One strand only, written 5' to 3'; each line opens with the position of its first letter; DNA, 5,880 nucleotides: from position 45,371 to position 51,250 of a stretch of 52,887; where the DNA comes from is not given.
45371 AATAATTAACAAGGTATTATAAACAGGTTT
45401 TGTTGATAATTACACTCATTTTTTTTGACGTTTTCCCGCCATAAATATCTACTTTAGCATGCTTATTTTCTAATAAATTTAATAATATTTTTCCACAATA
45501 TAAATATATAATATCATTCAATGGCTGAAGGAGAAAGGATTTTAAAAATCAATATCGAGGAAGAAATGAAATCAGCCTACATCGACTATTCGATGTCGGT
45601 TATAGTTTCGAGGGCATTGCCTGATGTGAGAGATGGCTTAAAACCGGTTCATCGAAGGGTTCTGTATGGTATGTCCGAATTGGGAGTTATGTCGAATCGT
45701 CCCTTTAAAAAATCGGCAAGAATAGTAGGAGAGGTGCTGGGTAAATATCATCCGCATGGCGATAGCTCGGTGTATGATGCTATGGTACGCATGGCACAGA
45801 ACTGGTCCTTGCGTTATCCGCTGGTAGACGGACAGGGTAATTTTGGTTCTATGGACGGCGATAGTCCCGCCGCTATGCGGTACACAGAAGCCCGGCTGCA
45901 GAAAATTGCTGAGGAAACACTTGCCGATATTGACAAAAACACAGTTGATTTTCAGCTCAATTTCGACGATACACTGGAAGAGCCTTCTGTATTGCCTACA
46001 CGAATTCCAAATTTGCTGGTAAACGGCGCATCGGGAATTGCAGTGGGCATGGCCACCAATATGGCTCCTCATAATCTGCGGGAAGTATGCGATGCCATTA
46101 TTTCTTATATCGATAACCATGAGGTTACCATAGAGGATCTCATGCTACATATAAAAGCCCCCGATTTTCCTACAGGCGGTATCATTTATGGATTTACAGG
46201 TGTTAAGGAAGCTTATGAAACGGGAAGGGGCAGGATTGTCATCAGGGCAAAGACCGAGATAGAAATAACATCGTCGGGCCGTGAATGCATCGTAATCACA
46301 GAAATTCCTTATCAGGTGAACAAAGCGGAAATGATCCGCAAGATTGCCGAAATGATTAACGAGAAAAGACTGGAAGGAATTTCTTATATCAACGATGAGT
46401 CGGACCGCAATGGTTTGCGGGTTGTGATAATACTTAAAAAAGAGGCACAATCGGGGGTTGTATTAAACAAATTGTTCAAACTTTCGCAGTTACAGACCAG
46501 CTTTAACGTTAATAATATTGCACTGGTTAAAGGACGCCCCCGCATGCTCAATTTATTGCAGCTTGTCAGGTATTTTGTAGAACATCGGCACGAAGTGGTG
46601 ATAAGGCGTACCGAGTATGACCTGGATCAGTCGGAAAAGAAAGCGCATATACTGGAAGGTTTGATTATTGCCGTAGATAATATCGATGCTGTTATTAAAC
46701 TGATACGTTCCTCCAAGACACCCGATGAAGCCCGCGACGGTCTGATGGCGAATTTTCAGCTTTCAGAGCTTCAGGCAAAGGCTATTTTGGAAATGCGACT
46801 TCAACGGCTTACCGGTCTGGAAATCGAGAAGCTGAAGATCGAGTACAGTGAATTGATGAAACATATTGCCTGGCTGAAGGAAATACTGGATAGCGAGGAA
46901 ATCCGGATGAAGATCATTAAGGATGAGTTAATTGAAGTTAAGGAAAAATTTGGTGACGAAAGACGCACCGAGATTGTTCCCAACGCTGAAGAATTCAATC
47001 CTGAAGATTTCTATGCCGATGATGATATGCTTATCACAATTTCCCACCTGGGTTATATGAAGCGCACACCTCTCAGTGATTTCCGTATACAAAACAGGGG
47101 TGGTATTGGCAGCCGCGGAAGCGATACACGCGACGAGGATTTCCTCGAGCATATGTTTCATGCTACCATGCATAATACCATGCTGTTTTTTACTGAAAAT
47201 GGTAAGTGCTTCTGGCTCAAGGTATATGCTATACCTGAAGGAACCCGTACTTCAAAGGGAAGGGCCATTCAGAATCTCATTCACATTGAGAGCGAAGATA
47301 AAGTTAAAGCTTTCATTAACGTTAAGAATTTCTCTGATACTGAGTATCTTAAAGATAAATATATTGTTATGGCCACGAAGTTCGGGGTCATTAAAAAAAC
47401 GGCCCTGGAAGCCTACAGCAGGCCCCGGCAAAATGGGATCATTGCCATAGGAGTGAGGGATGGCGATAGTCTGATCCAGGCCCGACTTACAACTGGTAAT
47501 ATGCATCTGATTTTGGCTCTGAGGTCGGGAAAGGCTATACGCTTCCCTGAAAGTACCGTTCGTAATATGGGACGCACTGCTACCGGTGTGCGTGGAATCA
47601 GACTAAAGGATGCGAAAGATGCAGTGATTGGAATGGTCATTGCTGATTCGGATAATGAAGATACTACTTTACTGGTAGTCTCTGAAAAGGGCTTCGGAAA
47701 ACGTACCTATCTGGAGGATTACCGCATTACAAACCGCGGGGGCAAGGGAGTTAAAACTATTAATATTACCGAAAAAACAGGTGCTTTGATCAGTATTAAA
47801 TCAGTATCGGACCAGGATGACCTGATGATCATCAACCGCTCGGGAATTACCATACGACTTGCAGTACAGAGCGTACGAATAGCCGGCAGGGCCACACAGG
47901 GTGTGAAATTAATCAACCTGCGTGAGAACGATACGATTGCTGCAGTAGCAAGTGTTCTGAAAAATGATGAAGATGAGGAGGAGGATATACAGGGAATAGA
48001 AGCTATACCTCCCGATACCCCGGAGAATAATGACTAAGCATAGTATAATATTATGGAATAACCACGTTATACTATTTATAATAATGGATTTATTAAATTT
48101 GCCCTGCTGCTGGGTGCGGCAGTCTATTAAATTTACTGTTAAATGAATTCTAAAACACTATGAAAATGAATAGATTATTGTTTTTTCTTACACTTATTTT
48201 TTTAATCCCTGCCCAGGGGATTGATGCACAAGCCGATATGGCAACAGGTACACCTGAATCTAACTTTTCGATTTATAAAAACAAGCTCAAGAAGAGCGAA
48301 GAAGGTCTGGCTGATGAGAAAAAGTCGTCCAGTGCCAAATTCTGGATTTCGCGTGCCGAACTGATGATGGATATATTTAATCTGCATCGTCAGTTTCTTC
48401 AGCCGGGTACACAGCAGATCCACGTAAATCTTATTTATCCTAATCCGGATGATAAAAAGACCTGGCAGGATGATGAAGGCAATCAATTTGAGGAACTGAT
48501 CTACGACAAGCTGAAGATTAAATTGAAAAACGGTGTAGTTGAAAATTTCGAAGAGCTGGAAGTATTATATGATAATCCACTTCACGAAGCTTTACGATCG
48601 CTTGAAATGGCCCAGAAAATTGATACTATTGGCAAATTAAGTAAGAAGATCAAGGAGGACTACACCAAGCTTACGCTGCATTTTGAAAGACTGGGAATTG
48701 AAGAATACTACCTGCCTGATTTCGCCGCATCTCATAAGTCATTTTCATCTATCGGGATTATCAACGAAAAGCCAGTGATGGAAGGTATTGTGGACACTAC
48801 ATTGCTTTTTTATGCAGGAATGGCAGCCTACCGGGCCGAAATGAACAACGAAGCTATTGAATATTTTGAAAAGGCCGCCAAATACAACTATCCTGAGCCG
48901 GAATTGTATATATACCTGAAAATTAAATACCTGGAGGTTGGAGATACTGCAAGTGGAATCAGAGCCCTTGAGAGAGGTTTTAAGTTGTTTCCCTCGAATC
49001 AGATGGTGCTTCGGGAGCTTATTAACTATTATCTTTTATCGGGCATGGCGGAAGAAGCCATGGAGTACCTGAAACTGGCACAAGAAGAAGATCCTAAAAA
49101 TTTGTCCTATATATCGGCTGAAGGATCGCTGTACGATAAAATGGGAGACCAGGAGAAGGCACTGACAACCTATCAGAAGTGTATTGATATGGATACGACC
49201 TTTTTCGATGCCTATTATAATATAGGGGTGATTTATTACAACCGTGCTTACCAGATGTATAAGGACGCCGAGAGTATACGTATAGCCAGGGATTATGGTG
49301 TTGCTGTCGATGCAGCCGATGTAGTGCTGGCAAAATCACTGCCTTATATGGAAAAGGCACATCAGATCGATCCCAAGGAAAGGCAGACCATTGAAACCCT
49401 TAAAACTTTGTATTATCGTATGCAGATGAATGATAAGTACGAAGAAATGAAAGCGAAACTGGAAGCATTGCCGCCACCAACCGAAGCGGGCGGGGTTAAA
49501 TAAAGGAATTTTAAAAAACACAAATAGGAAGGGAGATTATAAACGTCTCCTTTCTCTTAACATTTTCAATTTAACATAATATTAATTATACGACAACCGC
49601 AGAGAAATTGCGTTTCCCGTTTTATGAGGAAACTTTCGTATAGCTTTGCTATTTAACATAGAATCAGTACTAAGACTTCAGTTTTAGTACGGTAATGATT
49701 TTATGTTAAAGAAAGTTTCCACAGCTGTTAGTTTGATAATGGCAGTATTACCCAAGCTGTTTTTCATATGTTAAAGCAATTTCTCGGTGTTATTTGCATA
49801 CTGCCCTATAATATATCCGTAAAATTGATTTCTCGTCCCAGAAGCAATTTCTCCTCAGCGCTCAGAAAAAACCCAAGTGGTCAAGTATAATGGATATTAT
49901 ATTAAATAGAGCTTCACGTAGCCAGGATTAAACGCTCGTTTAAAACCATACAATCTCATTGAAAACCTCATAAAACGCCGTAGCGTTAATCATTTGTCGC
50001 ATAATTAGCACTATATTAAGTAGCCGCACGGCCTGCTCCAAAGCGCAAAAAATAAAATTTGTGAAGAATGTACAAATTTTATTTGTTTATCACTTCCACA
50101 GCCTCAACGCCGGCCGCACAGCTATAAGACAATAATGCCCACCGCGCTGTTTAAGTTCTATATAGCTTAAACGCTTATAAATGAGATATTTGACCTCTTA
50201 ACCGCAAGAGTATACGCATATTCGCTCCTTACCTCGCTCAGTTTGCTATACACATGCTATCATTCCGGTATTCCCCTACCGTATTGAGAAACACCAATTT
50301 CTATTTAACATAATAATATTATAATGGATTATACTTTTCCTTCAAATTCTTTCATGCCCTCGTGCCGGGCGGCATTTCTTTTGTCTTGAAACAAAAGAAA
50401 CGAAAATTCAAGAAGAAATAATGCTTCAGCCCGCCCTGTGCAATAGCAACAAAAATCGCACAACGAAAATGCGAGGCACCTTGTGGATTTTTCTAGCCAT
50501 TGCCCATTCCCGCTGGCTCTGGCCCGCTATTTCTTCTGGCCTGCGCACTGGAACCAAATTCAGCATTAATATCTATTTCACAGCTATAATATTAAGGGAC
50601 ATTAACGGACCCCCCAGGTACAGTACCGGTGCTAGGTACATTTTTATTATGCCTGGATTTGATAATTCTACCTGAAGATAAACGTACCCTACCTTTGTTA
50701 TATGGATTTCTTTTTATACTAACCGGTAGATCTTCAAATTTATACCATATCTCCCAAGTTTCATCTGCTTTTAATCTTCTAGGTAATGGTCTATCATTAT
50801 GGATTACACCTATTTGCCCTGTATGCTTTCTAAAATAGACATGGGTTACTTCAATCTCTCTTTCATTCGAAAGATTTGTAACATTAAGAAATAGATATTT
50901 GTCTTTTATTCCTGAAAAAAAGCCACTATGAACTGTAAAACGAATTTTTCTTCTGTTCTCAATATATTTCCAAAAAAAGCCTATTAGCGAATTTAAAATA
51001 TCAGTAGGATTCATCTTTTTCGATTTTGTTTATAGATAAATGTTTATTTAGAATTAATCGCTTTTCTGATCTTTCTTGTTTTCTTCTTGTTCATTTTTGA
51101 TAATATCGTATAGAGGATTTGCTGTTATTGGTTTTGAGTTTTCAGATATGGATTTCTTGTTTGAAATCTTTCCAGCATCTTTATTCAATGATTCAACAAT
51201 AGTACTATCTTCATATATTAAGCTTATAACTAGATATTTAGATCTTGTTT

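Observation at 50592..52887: OLD-family nuclease operon with two unknown small partner proteins is a candidate undescribed defense system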

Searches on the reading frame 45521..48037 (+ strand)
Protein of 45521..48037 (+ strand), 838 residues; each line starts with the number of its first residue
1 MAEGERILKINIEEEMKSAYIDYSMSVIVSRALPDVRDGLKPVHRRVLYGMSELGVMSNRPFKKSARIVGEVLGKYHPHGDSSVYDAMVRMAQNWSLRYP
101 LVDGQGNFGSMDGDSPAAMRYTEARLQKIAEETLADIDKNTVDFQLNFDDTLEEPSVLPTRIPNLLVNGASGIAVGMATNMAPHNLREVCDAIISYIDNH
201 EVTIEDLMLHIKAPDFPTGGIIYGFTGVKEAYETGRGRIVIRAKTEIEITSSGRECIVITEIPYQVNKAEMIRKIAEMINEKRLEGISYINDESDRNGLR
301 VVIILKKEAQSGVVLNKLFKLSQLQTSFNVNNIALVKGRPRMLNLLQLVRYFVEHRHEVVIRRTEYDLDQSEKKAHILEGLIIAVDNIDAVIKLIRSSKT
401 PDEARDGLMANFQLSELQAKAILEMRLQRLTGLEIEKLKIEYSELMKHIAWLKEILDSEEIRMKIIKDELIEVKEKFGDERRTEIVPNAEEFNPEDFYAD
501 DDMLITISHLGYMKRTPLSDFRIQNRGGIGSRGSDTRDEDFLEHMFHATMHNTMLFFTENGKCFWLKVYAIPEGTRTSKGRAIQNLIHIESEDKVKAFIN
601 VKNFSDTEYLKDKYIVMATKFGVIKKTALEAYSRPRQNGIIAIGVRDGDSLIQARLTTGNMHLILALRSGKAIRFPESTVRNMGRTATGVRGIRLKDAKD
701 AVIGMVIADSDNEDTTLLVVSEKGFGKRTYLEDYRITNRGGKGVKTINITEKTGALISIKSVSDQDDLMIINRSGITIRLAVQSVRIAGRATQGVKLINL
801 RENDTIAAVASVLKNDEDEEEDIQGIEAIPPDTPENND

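Call 75: list_cluster_members(proteins=[window:45521-48037:+, P0002, P0123])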
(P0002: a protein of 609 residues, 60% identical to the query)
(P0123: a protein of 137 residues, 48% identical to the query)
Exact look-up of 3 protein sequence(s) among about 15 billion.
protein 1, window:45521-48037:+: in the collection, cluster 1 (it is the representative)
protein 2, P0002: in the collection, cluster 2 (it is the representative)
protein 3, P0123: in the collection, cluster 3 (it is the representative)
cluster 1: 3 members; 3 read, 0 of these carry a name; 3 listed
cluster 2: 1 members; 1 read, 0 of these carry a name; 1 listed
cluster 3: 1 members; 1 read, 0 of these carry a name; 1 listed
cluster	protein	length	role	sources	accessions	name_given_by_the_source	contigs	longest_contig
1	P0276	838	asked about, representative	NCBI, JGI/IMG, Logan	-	-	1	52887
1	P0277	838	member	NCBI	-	-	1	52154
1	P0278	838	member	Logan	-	-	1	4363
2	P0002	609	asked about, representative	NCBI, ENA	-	-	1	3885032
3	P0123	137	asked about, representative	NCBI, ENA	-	-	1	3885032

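Call 82: find_encoding_contigs(protein=window:45521-48037:+, flank=10000, max_places=8)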
Protein window:45521-48037:+ (838 aa): 2 contigs read that carry it; 1 place shown.
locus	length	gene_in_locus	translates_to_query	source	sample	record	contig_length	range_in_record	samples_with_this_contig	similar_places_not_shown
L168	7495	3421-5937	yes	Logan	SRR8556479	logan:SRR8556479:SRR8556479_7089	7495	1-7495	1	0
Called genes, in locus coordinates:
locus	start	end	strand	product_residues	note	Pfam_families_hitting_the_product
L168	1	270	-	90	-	?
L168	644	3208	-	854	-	PF02861:Clp_N, PF13191:AAA_16 (weak), PF00004:AAA, PF17871:AAA_lid_9, PF00004:AAA, PF07724:AAA_2, PF07728:AAA_5, PF10431:ClpB_D2-small, +7 more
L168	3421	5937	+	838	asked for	PF00521:DNA_topoisoIV, PF03989:DNA_gyraseA_C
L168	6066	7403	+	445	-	PF00515:TPR_1 (faint), PF07719:TPR_2 (faint), PF13181:TPR_8 (faint), PF13428:TPR_14 (faint), PF13432:TPR_16 (faint), PF14559:TPR_19 (faint), PF13431:TPR_17 (faint), PF13414:TPR_11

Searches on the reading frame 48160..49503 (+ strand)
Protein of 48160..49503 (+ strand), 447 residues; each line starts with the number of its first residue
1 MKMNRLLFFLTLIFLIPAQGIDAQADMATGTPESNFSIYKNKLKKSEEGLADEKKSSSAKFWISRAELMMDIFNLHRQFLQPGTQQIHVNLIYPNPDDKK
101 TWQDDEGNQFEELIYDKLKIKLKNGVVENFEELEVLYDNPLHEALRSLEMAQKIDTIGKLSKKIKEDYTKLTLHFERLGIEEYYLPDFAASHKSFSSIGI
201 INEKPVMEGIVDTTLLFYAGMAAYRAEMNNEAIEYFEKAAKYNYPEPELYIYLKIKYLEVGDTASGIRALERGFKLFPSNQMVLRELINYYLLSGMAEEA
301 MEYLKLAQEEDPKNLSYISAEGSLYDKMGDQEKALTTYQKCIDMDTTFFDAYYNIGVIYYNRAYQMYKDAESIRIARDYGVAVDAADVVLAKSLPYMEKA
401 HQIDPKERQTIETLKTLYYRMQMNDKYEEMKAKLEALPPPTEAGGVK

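Call 81: find_encoding_contigs(protein=window:48160-49503:+, flank=10000, max_places=8)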
Protein window:48160-49503:+ (447 aa): no gene with exactly this product is on record in the collection.

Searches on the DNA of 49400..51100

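Call 33: search_rna_families(source=window, start=49400, end=51100, threshold=evalue, max_evalue=1)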
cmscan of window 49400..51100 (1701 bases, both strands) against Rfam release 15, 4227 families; matches with E-value up to 1: 0.
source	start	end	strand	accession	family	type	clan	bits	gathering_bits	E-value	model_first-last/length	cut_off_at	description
